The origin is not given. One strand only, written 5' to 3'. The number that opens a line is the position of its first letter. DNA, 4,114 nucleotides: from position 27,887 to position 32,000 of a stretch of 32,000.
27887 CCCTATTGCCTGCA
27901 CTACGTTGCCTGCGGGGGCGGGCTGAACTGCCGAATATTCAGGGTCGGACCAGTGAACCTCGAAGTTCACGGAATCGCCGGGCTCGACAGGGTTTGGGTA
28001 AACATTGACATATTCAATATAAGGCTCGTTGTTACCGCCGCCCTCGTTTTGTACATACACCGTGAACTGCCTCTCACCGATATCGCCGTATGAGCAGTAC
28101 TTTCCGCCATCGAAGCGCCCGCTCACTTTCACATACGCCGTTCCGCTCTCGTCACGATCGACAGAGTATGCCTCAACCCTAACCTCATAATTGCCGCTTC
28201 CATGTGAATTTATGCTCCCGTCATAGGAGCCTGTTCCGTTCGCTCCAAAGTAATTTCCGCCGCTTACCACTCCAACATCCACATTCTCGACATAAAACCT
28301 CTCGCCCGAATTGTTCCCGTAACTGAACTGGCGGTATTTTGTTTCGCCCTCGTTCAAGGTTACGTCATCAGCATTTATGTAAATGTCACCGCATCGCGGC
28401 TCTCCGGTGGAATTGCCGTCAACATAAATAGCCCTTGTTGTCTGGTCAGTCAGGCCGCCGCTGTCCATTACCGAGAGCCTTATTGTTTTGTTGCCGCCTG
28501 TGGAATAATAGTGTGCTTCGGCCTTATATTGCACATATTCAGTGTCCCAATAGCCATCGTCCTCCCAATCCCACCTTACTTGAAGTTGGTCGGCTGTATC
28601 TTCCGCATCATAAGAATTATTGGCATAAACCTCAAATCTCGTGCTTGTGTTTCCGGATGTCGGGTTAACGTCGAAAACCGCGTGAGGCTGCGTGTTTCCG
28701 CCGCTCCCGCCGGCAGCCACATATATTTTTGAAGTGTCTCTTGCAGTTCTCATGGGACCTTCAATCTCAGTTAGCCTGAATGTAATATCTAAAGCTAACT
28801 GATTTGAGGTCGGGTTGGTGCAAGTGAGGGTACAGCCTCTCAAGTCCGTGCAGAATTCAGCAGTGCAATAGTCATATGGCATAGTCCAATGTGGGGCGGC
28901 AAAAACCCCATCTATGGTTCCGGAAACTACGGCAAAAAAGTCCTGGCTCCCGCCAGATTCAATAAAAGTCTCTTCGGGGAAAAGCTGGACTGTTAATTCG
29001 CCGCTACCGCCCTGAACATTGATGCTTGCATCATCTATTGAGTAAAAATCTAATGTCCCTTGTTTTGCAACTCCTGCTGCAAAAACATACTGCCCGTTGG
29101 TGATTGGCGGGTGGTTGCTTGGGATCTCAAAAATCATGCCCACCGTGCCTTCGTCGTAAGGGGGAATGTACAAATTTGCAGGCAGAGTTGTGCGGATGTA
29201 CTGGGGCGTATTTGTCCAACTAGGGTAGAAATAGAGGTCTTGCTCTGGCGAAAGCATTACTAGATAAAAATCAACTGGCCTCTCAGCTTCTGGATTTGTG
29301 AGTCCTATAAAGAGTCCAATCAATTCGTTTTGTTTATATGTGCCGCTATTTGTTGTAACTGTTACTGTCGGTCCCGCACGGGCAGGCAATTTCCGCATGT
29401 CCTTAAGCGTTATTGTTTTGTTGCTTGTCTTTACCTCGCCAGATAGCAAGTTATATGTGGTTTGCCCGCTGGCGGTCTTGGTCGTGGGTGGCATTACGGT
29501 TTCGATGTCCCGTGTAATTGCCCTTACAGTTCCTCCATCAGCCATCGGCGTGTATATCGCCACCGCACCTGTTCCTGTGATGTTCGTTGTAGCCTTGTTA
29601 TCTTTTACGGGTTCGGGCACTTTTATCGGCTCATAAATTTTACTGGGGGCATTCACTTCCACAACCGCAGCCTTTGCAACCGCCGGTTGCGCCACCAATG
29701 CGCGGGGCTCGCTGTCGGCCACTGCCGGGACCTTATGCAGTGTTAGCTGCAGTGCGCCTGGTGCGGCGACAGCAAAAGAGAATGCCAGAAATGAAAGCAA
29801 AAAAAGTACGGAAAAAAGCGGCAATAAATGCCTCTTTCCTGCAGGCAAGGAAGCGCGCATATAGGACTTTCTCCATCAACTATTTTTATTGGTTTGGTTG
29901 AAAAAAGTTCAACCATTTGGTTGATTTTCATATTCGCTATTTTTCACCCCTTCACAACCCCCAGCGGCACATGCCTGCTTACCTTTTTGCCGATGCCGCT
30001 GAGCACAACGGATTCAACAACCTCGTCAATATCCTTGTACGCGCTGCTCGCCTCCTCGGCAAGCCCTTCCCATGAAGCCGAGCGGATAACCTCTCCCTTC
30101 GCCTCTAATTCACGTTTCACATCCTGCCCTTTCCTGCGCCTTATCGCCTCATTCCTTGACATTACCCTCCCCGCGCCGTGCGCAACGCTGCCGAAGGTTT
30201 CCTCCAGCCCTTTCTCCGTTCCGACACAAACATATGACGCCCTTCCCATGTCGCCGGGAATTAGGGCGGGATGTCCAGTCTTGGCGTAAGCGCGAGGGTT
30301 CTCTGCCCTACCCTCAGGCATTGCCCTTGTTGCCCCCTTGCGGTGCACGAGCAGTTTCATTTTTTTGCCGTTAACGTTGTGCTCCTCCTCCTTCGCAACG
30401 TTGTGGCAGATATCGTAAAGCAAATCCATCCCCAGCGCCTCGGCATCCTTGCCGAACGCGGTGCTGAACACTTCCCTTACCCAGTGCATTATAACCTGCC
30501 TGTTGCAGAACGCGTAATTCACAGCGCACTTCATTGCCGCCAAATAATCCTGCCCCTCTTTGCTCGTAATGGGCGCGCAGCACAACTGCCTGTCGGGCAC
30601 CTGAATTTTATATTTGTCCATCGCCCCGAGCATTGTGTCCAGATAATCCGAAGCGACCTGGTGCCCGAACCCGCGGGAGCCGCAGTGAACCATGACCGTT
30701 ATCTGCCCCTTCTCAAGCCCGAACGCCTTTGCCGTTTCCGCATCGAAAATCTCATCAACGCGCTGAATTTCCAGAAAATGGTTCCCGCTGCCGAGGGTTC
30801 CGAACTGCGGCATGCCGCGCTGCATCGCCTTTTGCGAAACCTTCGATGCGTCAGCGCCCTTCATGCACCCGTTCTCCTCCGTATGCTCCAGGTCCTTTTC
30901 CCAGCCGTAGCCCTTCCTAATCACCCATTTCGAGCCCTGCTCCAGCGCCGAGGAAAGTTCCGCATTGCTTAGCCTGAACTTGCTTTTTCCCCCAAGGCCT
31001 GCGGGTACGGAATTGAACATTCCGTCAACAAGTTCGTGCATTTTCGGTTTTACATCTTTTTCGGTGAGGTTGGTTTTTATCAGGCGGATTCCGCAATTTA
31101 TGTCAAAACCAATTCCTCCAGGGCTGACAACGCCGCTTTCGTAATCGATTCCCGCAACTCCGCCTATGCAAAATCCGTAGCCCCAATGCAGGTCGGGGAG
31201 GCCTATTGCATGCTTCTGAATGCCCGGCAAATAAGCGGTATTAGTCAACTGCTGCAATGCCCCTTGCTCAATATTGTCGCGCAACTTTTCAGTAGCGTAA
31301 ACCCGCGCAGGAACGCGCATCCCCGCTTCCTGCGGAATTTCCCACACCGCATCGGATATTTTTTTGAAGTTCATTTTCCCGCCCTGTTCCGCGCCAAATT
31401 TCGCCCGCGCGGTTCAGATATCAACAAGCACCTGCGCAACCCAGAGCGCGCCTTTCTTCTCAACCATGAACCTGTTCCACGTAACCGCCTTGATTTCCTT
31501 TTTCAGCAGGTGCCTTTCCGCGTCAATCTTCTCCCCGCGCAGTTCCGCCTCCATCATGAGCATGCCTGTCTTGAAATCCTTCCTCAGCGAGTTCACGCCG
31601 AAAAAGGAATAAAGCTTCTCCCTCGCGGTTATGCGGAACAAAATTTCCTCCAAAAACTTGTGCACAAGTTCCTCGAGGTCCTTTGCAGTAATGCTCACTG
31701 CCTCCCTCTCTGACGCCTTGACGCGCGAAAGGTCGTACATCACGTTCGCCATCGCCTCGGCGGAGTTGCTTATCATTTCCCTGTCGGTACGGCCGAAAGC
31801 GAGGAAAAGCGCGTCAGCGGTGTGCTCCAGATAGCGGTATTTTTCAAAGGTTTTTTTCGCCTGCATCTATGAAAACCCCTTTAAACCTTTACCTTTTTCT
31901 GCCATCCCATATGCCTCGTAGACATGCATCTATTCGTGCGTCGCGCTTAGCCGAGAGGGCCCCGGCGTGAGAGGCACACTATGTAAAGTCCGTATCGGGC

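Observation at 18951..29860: Cluster of three large surface proteins sharing a repeated Cys-bracketed ~100-115-aa domain with an invariant NNS sequon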

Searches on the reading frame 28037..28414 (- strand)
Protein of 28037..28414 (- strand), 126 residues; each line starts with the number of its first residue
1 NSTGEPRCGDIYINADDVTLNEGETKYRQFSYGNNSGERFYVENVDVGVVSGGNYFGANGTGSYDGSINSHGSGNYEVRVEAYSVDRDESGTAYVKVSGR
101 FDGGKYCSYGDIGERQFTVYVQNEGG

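Call 20: find_homologous_proteins(query=A2, max_evalue=0.001)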
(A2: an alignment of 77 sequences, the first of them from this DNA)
Query A2 (77 sequences): 343 candidates shared short words with the query, none scored E <= 0.001.

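Call 21: search_solved_structures(query=A2, max_evalue=10, show_alignments=1)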
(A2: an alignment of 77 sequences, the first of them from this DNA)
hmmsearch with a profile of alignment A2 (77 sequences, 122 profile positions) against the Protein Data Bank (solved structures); distinct sequences matched with E-value up to 10: 4.
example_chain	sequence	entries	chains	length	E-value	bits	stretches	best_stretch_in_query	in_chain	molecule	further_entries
4uid_A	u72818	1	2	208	0.28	14.4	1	8-78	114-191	SURFACE LAYER PROTEIN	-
4p99_A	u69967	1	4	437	0.64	13.2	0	44-95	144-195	MpAFP_RII tetra-tandemer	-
9fh8_A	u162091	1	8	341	0.68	13.2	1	19-55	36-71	Centrosomal protein 192 (CEP192)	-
8smq_A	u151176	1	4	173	3.8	10.7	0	15-118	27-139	hypothetical protein CD630_25440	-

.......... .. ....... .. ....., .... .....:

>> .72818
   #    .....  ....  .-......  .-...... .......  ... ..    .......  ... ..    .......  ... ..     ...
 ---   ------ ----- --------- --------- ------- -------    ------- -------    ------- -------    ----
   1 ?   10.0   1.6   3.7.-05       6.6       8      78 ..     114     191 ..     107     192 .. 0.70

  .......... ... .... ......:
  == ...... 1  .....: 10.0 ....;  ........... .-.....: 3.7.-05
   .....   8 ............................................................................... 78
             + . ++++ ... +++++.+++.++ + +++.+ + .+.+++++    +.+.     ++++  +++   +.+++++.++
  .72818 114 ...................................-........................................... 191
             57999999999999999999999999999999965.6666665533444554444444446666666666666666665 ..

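Call 23: search_protein_families(library=pfam, alignment_id=A2, max_evalue=1)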
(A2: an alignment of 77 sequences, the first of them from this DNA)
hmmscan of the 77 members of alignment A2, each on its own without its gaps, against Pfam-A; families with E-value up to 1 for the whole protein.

A. member 1, seq(126 aa): 1 family
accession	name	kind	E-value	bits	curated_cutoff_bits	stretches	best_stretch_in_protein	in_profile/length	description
PF10988.14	DUF2807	-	0.022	15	24.2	1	56-105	78-128/181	Putative auto-transporter adhesin, head GIN domain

B. families by the number of members that match (of 77 scanned): 71 families (the first 25 are shown)
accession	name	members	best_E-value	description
PF07610.17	DUF1573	11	0.005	Protein of unknown function (DUF1573)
PF16392.11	DUF5001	4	0.0017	Ig-like domain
PF13157.11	Enas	3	0.0016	Endospore appendages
PF10988.14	DUF2807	3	0.022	Putative auto-transporter adhesin, head GIN domain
PF09134.16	Invasin_D3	3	0.024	Invasin, domain 3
PF22544.2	HYDIN_VesB_CFA65-like_Ig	3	0.051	HYDIN/CFA65/VesB-like, Ig-like domain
PF01917.21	Arch_flagellin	2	0.0017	Archaebacterial flagellin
PF24498.1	Ig_TMEM131L_3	2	0.0034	TMEM131L third Ig-like domain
PF07705.17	CARDB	2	0.037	CARDB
PF04200.17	Lipoprotein_17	2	0.063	Lipoprotein associated domain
PF21633.3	MOV-10_Ig-like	2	0.08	Helicase MOV-10, Ig-like domain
PF25736.1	Herpes_gQ2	1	0.0017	Human herpesvirus-6 glycoprotein Q2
PF11246.14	Phage_gp53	1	0.0026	Base plate wedge protein 53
PF11838.14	ERAP1_C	1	0.0064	ERAP1-like C-terminal domain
PF02264.21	LamB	1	0.0068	LamB porin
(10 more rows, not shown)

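Call 27: predict_structure(alignment_id=A2)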
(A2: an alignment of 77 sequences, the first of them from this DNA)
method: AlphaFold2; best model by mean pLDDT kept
length: 126 residues; sequences in the alignment: 77
mean_pLDDT: 96.7   pTM: 0.86
mean pLDDT of the five models: 96.7, 96.5, 96.4, 96.2, 95.4
residues with pLDDT >= 90: 121; 70-90: 2; 50-70: 3; < 50: 0
segments of 3 or more residues with pLDDT < 50: none
pLDDT, mean of each block of 10 residues (from residue 1): 87 98 98 98 98 97 98 98 98 98 98 98 90
secondary structure, 60 per line:
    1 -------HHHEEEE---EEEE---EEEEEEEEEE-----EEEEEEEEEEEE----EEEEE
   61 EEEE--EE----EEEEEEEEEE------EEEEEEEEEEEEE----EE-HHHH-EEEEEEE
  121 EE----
elements in order: E11-14 E18-21 E25-34 E40-51 E56-64 E73-82 E89-101 H109-112 E114-122

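Call 29: fold_search(model_id=the predicted structure, library=pdb)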
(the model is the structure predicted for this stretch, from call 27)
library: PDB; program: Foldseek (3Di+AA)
matches with E <= 10: 1840; with E <= 0.001: 457
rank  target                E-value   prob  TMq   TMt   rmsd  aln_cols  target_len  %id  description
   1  2bzd_C                5.7e-08  1.00  0.57  0.14   4.3       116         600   16  Galactose recognition by the carbohydrate-binding module of a bacterial sialidase. (released 2005-08-19)
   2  6efc                  6.1e-08  1.00  0.52  0.35   7.1       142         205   18  Hsa Siglec + Unique domains (unliganded) (released 2020-02-19)
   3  6bqm                  1.1e-07  1.00  0.51  0.18   4.8       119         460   16  Secreted serine protease VesC from Vibrio cholerae (released 2018-11-28)
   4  2ber                  1.3e-07  1.00  0.58  0.14   4.1       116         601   16  Y370G Active Site Mutant of the Sialidase from Micromonospora viridifaciens in complex with beta-Neu5Ac (sialic acid). (released 2005-04-04)
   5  1wcq_C                1.7e-07  1.00  0.57  0.14   3.9       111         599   15  Mutagenesis of the Nucleophilic Tyrosine in a Bacterial Sialidase to Phenylalanine. (released 2005-10-12)
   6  3f65_B                3.2e-07  1.00  0.52  0.36   4.5       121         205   12  The F4 fimbrial chaperone FaeE does not self-cap its interactive surfaces (released 2009-05-19)
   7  1w8o_A                3.5e-07  1.00  0.58  0.14   4.1       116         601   16  Contribution of the Active Site Aspartic Acid to Catalysis in the Bacterial Neuraminidase from Micromonospora viridifa (released 2004-09-29)
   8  6fvi                  4.3e-07  1.00  0.45  0.42   8.1       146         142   12  ASH / PapD-like domain of human CEP192 (PapD-like domain 7) (released 2019-03-20)
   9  9fxb_C                4.6e-07  1.00  0.45  0.33   5.4       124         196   13  Cryo-EM structure of the type 1 pilus assembly platform as part of the FimI-bound chaperone-usher pilus complex (FimDH (released 2025-06-04)
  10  1wcq_A                6.5e-07  1.00  0.56  0.14   4.2       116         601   17  Mutagenesis of the Nucleophilic Tyrosine in a Bacterial Sialidase to Phenylalanine. (released 2005-10-12)
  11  3gew_C                6.9e-07  1.00  0.53  0.36   4.5       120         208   10  FaeE-FaeG chaperone-major pilin complex of F4 ad fimbriae (released 2009-10-20)
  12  6efd_A                7.4e-07  1.00  0.56  0.37   6.5       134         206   16  Hsa Siglec and Unique domains in complex with the sialyl T antigen trisaccharide (released 2020-02-19)
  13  7kmj_A                8.5e-07  1.00  0.53  0.36   6.9       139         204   16  Hsa Siglec and Unique domains in complex with Sialyl Lewis C (released 2022-05-25)
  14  2bzd_A                9.1e-07  1.00  0.60  0.14   3.8       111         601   14  Galactose recognition by the carbohydrate-binding module of a bacterial sialidase. (released 2005-08-19)
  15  3f65_F                9.1e-07  1.00  0.52  0.43   4.5       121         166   12  The F4 fimbrial chaperone FaeE does not self-cap its interactive surfaces (released 2009-05-19)
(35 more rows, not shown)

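Call 69: fold_search(model_id=the predicted structure, library=viral)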
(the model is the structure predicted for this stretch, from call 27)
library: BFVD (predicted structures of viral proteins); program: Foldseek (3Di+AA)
matches with E <= 10: 1267; with E <= 0.001: 133
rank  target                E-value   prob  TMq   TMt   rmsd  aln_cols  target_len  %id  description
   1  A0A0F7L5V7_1          2.3e-07  1.00  0.58  0.10   4.3       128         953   18  Uncharacterized protein [uncultured marine virus]
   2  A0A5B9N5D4            3.5e-07  1.00  0.49  0.17   5.4       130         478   11  Putative tail fiber protein [Stenotrophomonas phage Pokken]
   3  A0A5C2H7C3            4.0e-07  1.00  0.56  0.44   4.0       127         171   11  Uncharacterized protein [Sinorhizobium phage ort11]
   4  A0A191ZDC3            4.0e-07  1.00  0.48  0.29   4.8       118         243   14  Putative coagulation factor 5/8 domain-containing protein [Erwinia phage vB_EamP_Gutmeister]
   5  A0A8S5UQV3            3.2e-06  1.00  0.43  0.50   5.4       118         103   11  Uncharacterized protein [Podoviridae sp. ctQyH19]
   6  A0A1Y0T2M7            6.8e-06  1.00  0.54  0.10   4.4       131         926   11  Glycoside hydrolase family 5 domain-containing protein [Pseudomonas phage Skulduggery]
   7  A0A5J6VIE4            7.9e-06  1.00  0.52  0.08   4.4       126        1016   12  Uncharacterized protein [Megaviridae environmental sample]
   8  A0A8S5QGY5            9.0e-06  1.00  0.37  0.19   7.6       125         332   14  BACON domain-containing protein [Myoviridae sp. ctgpD8]
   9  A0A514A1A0            9.7e-06  1.00  0.54  0.08   5.8       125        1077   12  Uncharacterized protein [Aeromonas phage LAh10]
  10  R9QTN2                1.1e-05  1.00  0.40  0.30   7.8       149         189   11  Uncharacterized protein [Haloarcula sinaiiensis tailed virus 1]
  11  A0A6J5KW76            1.3e-05  1.00  0.50  0.11   4.8       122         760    9  Glycoside hydrolase, family 5 [uncultured Caudovirales phage]
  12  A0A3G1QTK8            1.4e-05  1.00  0.50  0.12   6.0       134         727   13  Putative cellulase or glycoside hydrolase [Erwinia phage phiEaP8]
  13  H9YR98                1.5e-05  1.00  0.44  0.33   6.5       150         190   15  (no name in the UniProt tables at hand)
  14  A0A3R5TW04            1.6e-05  1.00  0.44  0.27   5.9       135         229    9  Membrane glycoprotein [Epstein-Barr virus (strain GD1)]
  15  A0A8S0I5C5            1.6e-05  1.00  0.46  0.15   8.6       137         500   14  (no name in the UniProt tables at hand)
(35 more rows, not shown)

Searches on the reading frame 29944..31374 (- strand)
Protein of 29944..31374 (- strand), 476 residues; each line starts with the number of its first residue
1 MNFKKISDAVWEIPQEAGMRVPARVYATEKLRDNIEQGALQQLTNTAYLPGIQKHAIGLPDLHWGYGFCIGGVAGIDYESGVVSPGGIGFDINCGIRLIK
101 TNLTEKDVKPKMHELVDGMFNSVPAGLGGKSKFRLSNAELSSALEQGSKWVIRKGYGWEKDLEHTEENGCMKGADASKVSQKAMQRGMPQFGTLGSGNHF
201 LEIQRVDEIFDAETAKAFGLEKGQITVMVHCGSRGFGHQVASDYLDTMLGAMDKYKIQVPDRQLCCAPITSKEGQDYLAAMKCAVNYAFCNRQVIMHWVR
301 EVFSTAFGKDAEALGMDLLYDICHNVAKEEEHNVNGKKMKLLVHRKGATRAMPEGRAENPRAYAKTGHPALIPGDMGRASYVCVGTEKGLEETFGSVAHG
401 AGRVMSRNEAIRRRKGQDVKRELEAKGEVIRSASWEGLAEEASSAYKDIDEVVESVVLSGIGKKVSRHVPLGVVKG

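Call 11: find_encoding_contigs(protein=window:29944-31374:-, flank=10000, max_places=4)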
Protein window:29944-31374:- (476 aa): no gene with exactly this product is on record in the collection.

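Call 92: search_protein_families(library=pfam, proteins=[window:29944-31374:-], max_evalue=0.00001)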
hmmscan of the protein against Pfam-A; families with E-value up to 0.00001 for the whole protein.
window:29944-31374:- (476 aa): 1 family
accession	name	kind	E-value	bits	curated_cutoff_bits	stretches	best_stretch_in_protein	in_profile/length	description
PF01139.22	RtcB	-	3.5e-174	580.4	27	1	42-476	1-426/426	tRNA-splicing ligase RtcB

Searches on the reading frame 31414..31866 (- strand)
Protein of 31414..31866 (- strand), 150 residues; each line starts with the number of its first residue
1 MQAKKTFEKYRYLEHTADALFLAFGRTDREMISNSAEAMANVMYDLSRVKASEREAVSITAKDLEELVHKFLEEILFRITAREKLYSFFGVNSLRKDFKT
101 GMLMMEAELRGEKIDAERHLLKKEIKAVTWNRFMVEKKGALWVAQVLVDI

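Call 92: search_protein_families(library=pfam, proteins=[window:31414-31866:-], max_evalue=0.00001)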
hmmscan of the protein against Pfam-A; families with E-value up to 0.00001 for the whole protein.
window:31414-31866:- (150 aa): 1 family
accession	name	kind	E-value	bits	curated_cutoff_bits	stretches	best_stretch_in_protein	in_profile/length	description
PF01951.21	Archease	-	8e-35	120.5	25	1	10-150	1-136/136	Archease protein family (MTH1598/TM1083)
